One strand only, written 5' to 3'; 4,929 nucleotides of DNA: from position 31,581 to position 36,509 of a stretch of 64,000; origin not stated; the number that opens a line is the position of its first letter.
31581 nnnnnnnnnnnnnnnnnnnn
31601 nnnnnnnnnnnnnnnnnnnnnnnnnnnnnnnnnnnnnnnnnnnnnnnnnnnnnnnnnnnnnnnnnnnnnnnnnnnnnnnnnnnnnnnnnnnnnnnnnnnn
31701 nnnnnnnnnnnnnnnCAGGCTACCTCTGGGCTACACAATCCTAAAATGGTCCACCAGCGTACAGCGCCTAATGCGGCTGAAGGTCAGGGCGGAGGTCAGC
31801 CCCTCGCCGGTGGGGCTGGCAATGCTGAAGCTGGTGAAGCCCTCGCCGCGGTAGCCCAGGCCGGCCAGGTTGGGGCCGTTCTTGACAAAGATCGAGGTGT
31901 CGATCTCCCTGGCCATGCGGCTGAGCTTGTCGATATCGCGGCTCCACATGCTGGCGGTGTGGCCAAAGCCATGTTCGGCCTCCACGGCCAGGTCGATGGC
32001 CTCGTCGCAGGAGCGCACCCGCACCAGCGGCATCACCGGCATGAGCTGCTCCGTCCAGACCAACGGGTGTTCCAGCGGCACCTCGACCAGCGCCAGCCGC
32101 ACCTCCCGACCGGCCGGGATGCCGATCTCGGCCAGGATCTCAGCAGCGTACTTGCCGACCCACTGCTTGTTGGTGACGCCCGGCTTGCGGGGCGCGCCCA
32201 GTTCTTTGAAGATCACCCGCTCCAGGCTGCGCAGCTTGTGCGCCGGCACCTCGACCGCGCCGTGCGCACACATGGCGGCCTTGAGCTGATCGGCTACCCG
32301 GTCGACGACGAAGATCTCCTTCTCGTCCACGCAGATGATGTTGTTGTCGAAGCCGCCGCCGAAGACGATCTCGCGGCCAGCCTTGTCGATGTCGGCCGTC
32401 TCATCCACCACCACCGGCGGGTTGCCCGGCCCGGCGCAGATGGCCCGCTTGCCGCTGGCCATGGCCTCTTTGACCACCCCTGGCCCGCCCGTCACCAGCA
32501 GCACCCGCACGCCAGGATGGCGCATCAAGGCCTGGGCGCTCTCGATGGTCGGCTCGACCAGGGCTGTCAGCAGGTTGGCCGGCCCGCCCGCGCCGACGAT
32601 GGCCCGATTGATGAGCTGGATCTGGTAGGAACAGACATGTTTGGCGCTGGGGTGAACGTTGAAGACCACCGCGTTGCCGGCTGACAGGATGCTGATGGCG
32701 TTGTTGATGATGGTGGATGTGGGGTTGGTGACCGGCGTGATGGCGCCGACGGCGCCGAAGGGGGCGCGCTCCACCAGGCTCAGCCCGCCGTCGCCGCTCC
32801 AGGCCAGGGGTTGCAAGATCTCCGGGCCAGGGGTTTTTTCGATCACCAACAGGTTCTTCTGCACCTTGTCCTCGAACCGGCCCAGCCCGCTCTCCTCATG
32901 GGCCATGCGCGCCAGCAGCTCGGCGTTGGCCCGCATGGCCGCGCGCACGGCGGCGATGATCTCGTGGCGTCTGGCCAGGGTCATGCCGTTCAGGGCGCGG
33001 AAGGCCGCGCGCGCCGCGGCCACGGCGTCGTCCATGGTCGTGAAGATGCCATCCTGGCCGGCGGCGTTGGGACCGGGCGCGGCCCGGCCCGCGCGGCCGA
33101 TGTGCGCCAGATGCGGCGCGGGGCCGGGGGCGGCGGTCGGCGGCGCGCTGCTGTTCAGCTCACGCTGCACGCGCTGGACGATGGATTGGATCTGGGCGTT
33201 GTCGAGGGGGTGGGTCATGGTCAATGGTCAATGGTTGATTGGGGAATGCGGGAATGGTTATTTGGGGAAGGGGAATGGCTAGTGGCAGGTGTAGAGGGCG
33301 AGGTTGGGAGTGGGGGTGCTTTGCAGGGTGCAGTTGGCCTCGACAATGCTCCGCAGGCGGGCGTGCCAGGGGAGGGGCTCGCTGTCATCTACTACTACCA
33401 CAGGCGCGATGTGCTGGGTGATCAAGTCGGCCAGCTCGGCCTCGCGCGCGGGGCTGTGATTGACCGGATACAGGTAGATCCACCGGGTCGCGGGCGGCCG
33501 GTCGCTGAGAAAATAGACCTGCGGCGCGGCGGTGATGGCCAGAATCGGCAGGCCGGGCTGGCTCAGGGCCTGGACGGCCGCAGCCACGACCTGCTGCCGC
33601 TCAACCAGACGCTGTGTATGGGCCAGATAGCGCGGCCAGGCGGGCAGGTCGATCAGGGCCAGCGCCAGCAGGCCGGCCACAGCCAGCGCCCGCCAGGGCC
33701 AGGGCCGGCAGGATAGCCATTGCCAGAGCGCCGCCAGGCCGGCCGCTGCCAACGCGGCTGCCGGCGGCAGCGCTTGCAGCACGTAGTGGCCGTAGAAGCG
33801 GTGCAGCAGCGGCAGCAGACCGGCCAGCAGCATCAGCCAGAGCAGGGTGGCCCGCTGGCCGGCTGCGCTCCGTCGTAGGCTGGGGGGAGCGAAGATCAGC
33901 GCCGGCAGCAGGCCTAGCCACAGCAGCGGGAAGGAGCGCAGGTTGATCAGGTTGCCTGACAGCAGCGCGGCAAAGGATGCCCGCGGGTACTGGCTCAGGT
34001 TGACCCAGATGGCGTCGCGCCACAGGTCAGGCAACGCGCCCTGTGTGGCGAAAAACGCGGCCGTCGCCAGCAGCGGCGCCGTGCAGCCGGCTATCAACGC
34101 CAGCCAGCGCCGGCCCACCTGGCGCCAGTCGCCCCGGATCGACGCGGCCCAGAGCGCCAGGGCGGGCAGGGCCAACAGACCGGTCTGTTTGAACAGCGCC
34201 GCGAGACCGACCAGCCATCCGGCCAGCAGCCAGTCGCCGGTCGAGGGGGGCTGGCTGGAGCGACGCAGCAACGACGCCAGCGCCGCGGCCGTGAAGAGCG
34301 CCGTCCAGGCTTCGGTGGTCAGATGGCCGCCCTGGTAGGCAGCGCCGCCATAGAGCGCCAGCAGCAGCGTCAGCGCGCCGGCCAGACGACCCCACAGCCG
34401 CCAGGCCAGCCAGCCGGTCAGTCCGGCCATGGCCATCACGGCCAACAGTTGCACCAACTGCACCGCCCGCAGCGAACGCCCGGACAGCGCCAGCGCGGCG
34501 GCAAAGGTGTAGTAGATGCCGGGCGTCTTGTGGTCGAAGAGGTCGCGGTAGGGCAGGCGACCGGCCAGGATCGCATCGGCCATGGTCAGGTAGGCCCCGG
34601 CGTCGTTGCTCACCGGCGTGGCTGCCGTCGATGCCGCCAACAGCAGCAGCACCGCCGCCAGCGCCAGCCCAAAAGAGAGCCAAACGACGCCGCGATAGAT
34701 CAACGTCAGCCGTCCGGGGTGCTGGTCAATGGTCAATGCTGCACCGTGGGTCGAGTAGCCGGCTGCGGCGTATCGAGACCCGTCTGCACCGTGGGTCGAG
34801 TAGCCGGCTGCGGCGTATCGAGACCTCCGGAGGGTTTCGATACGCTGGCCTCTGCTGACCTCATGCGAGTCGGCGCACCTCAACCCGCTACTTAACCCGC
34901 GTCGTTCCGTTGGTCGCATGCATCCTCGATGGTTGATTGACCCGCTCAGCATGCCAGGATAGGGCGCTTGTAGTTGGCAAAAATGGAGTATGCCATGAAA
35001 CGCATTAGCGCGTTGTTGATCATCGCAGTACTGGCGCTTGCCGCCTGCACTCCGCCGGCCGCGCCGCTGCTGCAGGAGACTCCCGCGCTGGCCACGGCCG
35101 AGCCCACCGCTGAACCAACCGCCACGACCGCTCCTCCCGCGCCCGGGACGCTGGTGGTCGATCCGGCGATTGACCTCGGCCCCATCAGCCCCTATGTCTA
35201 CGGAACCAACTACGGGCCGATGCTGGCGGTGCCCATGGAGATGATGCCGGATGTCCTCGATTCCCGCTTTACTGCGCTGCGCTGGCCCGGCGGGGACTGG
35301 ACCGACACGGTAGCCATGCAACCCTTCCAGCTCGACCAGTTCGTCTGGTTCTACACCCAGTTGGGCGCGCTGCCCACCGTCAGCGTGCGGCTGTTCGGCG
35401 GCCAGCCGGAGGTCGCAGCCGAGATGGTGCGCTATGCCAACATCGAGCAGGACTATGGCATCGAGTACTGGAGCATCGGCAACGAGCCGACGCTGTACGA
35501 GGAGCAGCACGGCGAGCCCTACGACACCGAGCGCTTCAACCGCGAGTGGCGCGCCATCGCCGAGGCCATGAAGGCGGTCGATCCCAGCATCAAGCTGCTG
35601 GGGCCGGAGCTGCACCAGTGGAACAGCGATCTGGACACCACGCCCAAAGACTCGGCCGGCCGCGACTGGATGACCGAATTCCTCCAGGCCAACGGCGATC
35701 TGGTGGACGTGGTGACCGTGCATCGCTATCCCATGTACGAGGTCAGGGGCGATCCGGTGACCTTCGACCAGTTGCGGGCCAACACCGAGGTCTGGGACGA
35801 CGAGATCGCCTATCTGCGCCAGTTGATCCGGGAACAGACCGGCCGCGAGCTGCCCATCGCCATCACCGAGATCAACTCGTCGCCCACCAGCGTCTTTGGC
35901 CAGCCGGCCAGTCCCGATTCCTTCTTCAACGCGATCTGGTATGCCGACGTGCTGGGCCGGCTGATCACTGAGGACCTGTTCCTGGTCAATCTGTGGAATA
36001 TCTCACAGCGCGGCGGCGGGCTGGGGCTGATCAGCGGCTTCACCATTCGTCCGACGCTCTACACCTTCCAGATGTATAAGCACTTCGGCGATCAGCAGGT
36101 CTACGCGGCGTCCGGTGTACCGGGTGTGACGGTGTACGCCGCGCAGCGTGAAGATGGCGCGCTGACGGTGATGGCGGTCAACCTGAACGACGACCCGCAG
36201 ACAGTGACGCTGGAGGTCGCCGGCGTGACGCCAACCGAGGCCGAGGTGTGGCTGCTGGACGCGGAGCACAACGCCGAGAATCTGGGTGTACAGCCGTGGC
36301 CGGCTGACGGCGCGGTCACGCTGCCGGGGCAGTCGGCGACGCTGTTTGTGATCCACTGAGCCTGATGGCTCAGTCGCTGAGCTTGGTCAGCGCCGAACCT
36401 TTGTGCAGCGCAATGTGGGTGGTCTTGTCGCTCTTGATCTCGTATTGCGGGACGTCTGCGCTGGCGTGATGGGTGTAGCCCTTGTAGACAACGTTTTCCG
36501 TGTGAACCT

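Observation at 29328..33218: BMC-type aldehyde dehydrogenase and tandem-BMC shell protein bracketing a defence-like ATPase + small-partner pair in one coupled operon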

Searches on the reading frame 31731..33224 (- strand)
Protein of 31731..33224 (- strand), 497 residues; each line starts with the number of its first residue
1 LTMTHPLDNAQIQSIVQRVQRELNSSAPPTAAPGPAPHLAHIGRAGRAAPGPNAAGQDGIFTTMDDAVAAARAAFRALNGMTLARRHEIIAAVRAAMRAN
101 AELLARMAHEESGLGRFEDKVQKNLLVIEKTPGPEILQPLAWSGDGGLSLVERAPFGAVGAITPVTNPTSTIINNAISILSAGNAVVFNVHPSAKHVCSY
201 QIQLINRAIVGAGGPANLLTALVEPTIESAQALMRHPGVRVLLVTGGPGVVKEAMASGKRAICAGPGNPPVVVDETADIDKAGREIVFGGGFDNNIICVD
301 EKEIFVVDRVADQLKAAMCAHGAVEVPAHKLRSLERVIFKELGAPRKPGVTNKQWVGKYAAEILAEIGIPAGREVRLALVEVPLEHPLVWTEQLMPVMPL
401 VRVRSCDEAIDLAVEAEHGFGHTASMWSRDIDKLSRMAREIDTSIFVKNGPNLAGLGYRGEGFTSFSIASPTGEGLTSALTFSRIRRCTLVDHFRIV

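Call 3: search_protein_families(library=pfam, proteins=[window:31731-33224:-], max_evalue=0.01)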
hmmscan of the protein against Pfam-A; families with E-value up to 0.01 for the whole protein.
window:31731-33224:- (497 aa): 1 family
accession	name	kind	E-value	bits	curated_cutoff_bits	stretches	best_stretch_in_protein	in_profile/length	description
PF00171.27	Aldedh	-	4.2e-40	138.1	23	2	63-320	30-291/461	Aldehyde dehydrogenase family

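Call 4: search_protein_families(library=padloc, proteins=[window:31731-33224:-], max_evalue=0.01)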
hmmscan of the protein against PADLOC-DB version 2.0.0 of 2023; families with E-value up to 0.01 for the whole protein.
window:31731-33224:- (497 aa): 0 families

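Call 5: search_protein_families(library=ncbifam, proteins=[window:31731-33224:-], max_evalue=0.01)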
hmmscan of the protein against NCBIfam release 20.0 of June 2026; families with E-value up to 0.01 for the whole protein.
window:31731-33224:- (497 aa): 40 families (the best 25 are shown)
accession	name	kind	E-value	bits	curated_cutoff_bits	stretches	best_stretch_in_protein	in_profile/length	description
NF011927.0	PRK15398.1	subfamily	1.5e-191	637.1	403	1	8-497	2-465/465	aldehyde dehydrogenase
NF010378.0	PRK13805.1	equivalog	2.9e-74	250.4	951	1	63-455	15-409/872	bifunctional acetaldehyde-CoA/alcohol dehydrogenase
TIGR02518.1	EutH_ACDH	equivalog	7.1e-59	199.9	620.1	1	68-457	14-405/488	acetaldehyde dehydrogenase (acetylating)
NF047625.1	AcylSulfactDhSauS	equivalog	9.9e-46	156.5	600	1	64-447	6-392/464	acylating sulfoacetaldehyde dehydrogenase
NF040648.1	lactal_redase_Meth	equivalog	5.7e-22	78.3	650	1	65-447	36-421/463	lactaldehyde dehydrogenase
NF006916.0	PRK09407.1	equivalog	5.4e-19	68.2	521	2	63-319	57-318/526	succinic semialdehyde dehydrogenase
NF010000.0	PRK13473.1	subfamily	1.2e-18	67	615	2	63-320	40-302/475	aminobutyraldehyde dehydrogenase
NF042993.1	AlphKGSA_gudD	equivalog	1.5e-18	66.8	770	2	62-319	42-304/481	alpha-ketoglutaric semialdehyde dehydrogenase GucD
TIGR01780.1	SSADH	subfamily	2.8e-17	62.7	646.35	2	64-317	21-279/448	succinate-semialdehyde dehydrogenase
NF050084.1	pip_6_carb_DH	equivalog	1e-16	60.9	730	1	63-431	20-400/475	L-piperidine-6-carboxylate dehydrogenase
NF007352.0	PRK09847.1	equivalog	1.2e-16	60.3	850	1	63-449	58-453/495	aldehyde dehydrogenase PuuC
NF047626.1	SulfactDhSafD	equivalog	3.3e-16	59.4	700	1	71-463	32-424/454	sulfoacetaldehyde dehydrogenase SafD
TIGR03250.1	PhnAcAld_DH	equivalog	7.5e-16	57.8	635.65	1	150-443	133-423/472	phosphonoacetaldehyde dehydrogenase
NF010575.0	PRK13968.1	equivalog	1.8e-15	57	855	1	63-320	30-290/462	succinate-semialdehyde dehydrogenase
TIGR02299.1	HpaE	equivalog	5e-15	55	638.35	1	61-314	37-294/488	5-carboxymethyl-2-hydroxymuconate semialdehyde dehydrogenase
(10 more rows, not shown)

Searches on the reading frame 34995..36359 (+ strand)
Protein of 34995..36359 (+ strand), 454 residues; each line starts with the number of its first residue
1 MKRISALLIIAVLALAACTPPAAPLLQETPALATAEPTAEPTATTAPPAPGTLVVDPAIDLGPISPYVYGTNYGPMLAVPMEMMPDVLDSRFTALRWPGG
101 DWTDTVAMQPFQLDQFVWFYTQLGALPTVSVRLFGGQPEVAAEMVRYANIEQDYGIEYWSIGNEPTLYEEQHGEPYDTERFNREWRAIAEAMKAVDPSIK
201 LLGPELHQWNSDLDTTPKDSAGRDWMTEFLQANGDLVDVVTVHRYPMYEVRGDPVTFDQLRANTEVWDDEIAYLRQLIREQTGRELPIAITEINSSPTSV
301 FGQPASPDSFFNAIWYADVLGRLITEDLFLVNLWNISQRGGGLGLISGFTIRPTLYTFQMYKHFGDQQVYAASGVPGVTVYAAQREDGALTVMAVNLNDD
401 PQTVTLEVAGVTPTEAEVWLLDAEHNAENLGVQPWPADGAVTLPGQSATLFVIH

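Call 16: find_encoding_contigs(protein=window:34995-36359:+, flank=10000, max_places=8)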
Protein window:34995-36359:+ (454 aa): 22 contigs read that carry it; 8 places shown.
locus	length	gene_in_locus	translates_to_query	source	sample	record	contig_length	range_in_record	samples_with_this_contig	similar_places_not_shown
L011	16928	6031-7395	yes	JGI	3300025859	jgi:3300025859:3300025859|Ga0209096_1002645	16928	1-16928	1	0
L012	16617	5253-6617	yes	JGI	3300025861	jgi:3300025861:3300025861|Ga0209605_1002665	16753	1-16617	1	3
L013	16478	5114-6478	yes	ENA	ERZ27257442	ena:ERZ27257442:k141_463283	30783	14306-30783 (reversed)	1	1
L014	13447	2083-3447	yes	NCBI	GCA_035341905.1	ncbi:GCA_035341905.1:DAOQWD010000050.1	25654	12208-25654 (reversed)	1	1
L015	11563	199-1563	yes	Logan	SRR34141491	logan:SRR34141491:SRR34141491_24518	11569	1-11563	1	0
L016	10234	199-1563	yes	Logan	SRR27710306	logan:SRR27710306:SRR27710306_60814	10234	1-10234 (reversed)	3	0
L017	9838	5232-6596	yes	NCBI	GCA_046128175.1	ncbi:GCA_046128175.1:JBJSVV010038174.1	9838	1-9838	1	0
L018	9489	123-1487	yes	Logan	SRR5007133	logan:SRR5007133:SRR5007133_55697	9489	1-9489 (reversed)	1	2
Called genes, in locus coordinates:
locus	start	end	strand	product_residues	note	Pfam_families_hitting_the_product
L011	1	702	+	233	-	?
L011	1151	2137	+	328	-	PF01869:BcrAD_BadFG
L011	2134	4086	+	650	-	PF00933:Glyco_hydro_3, PF01915:Glyco_hydro_3_C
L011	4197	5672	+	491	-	PF02838:Glyco_hydro_20b, PF00728:Glyco_hydro_20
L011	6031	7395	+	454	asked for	PF22848:ASD1_dom (faint), PF01229:Glyco_hydro_39, PF12891:Glyco_hydro_44 (weak), PF25839:Apionate_lact_C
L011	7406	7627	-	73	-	PF11160:Hva1_TUDOR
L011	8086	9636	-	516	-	PF00496:SBP_bac_5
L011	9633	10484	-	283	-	PF00486:Trans_reg_C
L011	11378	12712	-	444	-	-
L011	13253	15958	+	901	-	PF16586:DUF5060, PF00704:Glyco_hydro_18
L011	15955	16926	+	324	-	?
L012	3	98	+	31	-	?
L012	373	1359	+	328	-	PF01869:BcrAD_BadFG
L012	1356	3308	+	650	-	PF00933:Glyco_hydro_3, PF01915:Glyco_hydro_3_C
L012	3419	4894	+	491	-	PF02838:Glyco_hydro_20b, PF00728:Glyco_hydro_20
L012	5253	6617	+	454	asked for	PF22848:ASD1_dom (faint), PF01229:Glyco_hydro_39, PF12891:Glyco_hydro_44 (weak), PF25839:Apionate_lact_C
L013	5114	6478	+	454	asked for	PF22848:ASD1_dom (faint), PF01229:Glyco_hydro_39, PF12891:Glyco_hydro_44 (weak), PF25839:Apionate_lact_C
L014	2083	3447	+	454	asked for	PF22848:ASD1_dom (faint), PF01229:Glyco_hydro_39, PF12891:Glyco_hydro_44 (weak), PF25839:Apionate_lact_C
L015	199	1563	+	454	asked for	PF22848:ASD1_dom (faint), PF01229:Glyco_hydro_39, PF12891:Glyco_hydro_44 (weak), PF25839:Apionate_lact_C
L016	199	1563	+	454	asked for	PF22848:ASD1_dom (faint), PF01229:Glyco_hydro_39, PF12891:Glyco_hydro_44 (weak), PF25839:Apionate_lact_C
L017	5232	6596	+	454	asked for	PF22848:ASD1_dom (faint), PF01229:Glyco_hydro_39, PF12891:Glyco_hydro_44 (weak), PF25839:Apionate_lact_C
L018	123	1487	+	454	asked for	PF22848:ASD1_dom (faint), PF01229:Glyco_hydro_39, PF12891:Glyco_hydro_44 (weak), PF25839:Apionate_lact_C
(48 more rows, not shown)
